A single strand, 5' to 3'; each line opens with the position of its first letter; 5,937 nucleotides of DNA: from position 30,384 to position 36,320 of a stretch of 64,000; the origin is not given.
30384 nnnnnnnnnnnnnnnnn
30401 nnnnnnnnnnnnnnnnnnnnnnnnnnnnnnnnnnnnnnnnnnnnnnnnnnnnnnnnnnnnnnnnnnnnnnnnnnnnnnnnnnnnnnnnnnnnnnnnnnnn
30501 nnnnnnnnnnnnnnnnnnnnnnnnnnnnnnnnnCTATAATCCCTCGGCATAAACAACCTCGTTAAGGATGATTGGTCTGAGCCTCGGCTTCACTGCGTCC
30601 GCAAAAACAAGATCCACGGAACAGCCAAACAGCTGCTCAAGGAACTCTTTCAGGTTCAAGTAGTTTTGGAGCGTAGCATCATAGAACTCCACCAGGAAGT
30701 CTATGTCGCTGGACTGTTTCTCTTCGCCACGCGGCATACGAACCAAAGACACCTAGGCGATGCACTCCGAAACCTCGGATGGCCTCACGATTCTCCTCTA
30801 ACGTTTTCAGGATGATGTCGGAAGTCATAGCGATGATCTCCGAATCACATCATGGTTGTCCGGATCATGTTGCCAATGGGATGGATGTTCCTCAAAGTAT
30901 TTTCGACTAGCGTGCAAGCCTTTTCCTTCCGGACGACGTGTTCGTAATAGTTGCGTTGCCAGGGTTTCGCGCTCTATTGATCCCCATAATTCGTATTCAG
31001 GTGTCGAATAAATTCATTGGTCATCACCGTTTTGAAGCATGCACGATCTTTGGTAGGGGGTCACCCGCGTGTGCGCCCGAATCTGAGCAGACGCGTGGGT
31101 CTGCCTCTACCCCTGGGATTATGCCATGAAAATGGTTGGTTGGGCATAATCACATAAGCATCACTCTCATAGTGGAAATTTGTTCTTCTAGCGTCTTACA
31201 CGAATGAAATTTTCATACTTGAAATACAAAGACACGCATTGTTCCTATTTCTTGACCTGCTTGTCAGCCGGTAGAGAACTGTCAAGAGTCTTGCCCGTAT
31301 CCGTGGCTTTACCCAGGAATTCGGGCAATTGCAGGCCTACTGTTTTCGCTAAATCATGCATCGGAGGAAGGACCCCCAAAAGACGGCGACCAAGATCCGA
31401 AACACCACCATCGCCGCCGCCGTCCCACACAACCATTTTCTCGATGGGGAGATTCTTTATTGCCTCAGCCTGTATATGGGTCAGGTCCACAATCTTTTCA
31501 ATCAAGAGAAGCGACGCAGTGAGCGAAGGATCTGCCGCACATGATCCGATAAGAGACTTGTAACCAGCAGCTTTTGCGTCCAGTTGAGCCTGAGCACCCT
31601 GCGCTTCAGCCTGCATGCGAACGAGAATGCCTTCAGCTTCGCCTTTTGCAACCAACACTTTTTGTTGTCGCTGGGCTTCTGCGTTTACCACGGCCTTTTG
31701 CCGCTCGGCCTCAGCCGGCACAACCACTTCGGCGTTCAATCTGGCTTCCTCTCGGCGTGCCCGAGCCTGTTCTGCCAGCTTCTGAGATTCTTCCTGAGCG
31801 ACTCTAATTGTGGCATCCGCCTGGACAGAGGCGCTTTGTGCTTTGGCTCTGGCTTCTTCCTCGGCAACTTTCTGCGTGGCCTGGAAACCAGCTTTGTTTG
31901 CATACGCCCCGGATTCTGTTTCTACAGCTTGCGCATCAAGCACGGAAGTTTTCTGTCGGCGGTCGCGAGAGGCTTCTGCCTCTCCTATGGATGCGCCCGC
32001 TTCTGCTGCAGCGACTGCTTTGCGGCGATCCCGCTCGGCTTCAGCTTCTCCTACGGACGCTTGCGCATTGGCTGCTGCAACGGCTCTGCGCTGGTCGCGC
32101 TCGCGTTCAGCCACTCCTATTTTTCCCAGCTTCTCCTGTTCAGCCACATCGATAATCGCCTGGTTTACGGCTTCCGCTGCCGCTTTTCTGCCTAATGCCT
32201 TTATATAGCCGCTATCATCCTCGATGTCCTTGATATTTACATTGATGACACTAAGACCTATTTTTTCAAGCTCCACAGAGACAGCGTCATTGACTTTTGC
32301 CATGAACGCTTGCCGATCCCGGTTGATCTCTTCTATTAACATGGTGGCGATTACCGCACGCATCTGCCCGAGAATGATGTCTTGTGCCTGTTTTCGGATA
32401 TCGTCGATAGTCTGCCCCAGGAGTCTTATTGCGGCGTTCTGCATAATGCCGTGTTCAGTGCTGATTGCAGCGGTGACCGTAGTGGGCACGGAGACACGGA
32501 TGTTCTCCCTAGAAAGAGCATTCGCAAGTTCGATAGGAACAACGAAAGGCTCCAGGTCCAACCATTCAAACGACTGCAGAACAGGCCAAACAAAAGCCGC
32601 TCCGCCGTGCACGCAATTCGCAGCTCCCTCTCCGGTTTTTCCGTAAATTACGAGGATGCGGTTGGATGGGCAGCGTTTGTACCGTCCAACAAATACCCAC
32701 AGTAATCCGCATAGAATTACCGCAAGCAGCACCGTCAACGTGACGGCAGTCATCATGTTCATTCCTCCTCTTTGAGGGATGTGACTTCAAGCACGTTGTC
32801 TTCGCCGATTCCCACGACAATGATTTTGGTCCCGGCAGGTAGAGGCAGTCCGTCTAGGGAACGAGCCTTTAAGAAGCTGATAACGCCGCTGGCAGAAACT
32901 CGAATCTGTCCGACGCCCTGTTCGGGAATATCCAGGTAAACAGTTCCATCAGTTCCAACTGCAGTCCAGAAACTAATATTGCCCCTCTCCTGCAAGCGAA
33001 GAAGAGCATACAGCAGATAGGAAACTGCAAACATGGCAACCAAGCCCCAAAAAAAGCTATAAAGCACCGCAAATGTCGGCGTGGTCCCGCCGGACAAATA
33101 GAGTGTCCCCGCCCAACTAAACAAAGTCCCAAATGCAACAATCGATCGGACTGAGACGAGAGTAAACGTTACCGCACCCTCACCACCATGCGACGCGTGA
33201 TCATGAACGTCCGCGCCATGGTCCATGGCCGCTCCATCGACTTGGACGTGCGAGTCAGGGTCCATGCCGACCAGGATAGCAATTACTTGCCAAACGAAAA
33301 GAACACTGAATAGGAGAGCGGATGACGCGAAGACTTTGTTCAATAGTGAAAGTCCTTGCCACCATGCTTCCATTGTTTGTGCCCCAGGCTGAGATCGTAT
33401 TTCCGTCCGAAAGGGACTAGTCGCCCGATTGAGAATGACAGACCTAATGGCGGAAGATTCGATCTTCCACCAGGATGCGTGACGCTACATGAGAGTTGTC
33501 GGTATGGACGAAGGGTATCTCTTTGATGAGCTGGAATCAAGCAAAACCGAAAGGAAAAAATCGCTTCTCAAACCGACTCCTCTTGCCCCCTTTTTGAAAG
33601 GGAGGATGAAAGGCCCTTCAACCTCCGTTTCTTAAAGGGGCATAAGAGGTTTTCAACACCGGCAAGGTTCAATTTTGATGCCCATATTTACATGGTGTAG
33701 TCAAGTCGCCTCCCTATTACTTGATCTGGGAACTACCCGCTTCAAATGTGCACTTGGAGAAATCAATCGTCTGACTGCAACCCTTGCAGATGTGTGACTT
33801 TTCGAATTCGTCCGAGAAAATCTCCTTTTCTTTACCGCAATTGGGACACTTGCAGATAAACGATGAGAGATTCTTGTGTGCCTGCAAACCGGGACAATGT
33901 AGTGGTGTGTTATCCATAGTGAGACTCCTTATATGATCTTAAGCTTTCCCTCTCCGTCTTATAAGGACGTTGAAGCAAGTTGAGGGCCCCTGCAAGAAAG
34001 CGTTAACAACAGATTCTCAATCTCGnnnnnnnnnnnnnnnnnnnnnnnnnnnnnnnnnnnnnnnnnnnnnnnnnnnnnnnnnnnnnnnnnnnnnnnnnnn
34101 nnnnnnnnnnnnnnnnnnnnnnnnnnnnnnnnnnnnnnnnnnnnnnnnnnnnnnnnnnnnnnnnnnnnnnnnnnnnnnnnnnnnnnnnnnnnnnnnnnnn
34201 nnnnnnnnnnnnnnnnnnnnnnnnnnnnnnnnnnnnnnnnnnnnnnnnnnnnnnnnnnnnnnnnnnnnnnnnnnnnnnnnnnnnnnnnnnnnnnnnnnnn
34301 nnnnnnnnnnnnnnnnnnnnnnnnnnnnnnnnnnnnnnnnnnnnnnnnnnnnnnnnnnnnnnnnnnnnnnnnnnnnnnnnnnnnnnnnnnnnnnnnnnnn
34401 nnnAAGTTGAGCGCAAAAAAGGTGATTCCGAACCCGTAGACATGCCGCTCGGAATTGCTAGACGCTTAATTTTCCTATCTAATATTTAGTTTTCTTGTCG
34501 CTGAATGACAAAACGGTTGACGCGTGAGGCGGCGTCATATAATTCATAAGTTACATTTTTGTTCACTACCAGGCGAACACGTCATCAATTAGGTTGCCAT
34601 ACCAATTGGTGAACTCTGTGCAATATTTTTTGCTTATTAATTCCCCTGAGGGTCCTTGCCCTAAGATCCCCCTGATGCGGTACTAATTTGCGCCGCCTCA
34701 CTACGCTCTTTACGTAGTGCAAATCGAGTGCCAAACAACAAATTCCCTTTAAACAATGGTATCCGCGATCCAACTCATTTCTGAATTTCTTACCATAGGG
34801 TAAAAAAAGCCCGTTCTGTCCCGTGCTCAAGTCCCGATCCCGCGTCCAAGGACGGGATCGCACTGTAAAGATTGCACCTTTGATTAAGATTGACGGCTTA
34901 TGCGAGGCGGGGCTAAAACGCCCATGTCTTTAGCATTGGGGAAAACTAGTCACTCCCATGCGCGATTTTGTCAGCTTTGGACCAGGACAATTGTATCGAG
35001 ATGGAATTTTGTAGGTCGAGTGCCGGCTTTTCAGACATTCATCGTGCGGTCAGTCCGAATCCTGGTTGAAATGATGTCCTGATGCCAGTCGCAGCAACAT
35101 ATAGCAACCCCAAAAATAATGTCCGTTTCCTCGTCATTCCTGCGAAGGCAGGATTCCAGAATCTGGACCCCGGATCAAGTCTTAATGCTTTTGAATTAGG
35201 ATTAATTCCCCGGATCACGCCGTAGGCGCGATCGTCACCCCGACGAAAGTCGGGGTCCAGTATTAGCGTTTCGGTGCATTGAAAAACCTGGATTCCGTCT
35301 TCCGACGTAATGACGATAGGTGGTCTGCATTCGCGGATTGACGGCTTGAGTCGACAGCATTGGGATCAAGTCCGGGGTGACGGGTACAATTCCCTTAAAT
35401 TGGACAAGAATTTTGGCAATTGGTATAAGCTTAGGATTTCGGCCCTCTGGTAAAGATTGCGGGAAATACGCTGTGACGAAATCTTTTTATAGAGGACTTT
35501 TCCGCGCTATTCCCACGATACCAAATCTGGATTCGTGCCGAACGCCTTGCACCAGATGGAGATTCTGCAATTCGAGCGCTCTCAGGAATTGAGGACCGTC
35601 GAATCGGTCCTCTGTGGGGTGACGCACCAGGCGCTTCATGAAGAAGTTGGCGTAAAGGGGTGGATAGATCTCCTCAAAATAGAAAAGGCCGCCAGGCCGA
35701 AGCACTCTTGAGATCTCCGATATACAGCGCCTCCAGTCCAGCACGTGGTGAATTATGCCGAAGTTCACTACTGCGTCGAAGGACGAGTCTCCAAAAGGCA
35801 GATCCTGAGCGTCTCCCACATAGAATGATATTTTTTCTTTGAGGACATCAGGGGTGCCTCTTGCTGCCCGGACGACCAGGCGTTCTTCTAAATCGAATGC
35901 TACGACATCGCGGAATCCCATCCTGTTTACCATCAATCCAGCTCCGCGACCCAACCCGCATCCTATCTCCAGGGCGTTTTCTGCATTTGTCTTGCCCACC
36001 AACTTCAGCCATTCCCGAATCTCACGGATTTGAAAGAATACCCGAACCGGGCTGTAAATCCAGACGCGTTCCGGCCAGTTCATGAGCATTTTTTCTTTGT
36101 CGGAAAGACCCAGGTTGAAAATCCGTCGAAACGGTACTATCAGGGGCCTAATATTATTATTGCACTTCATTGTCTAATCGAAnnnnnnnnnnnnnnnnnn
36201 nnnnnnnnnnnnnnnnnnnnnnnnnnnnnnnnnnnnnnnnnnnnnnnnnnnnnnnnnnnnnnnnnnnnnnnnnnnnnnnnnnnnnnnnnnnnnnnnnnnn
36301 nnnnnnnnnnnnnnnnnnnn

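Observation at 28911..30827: Two tandem MntA/HepT modules, each with one partner inactivated, flanking a PilZ-like gene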

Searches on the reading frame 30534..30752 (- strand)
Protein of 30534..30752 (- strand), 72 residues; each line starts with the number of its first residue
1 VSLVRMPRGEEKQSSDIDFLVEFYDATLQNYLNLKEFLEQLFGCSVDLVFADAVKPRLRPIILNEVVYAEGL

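Call 5: search_protein_families(library=pfam, proteins=[window:30534-30752:-], max_evalue=1)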
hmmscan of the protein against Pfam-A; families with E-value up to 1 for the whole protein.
window:30534-30752:- (72 aa): 2 families
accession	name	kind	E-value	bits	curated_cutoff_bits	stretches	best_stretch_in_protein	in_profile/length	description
PF01909.29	NTP_transf_2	-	8.3e-08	33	21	1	8-68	25-92/93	Nucleotidyltransferase domain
PF18765.7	Polbeta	-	5.4e-06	26.9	26.9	1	8-65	24-85/93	Polymerase beta, Nucleotidyltransferase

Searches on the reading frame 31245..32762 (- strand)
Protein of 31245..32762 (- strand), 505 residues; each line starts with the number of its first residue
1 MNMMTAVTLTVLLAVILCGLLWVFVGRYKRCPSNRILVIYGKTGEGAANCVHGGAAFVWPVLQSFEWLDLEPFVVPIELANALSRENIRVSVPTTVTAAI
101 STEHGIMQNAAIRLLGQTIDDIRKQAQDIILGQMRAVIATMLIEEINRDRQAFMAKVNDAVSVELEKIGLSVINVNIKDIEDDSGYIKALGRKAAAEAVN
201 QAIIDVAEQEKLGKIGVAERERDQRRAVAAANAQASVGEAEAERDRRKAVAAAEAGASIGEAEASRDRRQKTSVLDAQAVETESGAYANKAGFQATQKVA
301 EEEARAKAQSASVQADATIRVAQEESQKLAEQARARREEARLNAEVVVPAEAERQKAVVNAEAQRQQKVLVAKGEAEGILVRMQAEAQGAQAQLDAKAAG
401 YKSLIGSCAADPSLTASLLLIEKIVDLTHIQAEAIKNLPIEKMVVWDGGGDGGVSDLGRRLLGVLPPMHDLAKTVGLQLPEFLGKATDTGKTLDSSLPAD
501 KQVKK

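Call 20: search_protein_families(library=pfam, proteins=[window:31245-32762:-], max_evalue=0.01)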
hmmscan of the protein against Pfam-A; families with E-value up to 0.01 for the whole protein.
window:31245-32762:- (505 aa): 1 family
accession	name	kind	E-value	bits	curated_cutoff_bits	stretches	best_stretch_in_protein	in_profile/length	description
PF01145.31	Band_7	-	4e-26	92.6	23.6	1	32-211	4-176/176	SPFH domain / Band 7 family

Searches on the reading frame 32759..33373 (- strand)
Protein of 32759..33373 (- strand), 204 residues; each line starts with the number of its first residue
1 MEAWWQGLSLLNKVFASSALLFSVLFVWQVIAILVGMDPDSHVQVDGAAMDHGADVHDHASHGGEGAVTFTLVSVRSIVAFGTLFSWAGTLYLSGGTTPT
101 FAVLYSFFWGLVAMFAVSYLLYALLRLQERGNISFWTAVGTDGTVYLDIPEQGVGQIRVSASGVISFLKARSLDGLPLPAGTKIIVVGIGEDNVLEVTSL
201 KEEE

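Call 20: search_protein_families(library=pfam, proteins=[window:32759-33373:-], max_evalue=0.01)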
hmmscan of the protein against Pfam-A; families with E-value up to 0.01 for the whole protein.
window:32759-33373:- (204 aa): 1 family
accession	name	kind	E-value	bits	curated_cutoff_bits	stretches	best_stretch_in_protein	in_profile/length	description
PF01957.25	NfeD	-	0.0065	17.1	29.1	0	168-189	28-48/57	NfeD-like C-terminal, partner-binding domain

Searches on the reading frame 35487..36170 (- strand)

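Call 20: search_protein_families(library=pfam, proteins=[window:35487-36170:-], max_evalue=0.01)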
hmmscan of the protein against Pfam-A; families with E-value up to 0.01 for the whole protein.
window:35487-36170:- (227 aa): 8 families
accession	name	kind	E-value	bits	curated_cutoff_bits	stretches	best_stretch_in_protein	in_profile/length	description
PF08241.18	Methyltransf_11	-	3.8e-23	82.4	21.2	1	67-165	1-95/95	Methyltransferase domain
PF13649.12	Methyltransf_25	-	1.5e-19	70.9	27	1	67-161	2-97/97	Methyltransferase domain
PF13847.12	Methyltransf_31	-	1e-15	58.2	27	1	62-175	3-125/145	Methyltransferase domain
PF08242.18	Methyltransf_12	-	1e-13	52.2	30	1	67-163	1-98/98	Methyltransferase domain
PF13489.12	Methyltransf_23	-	1.8e-12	47.7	27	1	49-172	7-123/164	Methyltransferase domain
PF01209.24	Ubie_methyltran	-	1.4e-10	41.4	20.1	1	56-168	41-154/233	ubiE/COQ5 methyltransferase family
PF05148.21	Methyltransf_8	-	1.8e-06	28.4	27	1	37-169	55-160/219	Hypothetical methyltransferase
PF02353.26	CMAS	-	0.0026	17.6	27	1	49-168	49-167/273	Mycolic acid cyclopropane synthetase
